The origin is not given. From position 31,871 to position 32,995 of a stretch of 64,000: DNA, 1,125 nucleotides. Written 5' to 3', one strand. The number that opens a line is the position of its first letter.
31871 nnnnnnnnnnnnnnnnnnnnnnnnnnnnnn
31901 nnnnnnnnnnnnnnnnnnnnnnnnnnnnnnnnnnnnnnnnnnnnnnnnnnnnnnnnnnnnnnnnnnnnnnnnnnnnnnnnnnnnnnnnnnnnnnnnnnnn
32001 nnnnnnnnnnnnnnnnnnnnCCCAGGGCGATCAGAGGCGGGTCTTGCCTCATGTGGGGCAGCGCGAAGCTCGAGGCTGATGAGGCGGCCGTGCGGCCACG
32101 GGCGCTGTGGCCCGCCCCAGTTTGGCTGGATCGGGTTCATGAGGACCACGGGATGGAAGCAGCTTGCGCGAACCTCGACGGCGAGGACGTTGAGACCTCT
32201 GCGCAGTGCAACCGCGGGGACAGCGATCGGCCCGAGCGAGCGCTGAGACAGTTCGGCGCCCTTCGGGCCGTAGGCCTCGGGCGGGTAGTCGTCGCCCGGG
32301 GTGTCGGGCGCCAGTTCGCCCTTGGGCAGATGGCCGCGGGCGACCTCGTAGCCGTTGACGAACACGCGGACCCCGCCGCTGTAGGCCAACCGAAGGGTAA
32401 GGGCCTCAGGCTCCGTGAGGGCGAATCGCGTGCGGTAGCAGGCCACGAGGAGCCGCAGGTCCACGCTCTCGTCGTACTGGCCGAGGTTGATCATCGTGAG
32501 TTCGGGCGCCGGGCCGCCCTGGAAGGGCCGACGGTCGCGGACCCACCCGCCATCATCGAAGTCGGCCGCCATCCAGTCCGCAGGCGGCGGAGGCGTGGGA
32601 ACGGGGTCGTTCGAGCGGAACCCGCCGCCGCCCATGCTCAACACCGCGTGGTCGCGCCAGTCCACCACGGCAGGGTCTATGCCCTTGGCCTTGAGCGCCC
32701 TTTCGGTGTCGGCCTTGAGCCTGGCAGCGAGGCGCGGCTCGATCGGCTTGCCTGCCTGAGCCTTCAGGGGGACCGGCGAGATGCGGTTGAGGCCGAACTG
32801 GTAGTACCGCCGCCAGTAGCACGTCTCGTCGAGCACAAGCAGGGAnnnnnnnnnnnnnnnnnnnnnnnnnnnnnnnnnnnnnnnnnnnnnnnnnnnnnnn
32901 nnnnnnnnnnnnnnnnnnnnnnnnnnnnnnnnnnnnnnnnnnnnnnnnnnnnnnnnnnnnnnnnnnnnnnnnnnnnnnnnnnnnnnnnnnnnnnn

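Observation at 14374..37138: Lineage-specific expansion: three paralogs of a >800-aa secreted hydrolase-like protein interleaved with SBBP and PQQ propellers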

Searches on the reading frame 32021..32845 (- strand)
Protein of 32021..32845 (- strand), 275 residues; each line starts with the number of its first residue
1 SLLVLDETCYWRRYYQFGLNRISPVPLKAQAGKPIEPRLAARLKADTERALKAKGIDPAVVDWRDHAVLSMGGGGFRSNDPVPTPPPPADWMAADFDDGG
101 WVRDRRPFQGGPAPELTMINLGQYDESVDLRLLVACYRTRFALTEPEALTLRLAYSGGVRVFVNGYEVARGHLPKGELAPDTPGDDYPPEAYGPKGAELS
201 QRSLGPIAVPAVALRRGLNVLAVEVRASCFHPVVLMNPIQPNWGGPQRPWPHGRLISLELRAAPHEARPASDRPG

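Call 62: search_protein_families(library=pfam, proteins=[window:32021-32845:-], max_evalue=10)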
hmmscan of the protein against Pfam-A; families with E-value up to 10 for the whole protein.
window:32021-32845:- (275 aa): 3 families
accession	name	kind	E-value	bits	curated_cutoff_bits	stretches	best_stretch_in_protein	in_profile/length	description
PF21467.3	BetaGal_gal-bd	-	0.064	13.9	27.3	1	135-171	2-40/62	Beta-galactosidase, galactose-binding domain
PF13356.12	Arm-DNA-bind_3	-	0.07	13.7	27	1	32-59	49-77/83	Arm DNA-binding domain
PF13464.11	RodZ_C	-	0.13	12.7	23.9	1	141-169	31-59/72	RodZ C-terminal domain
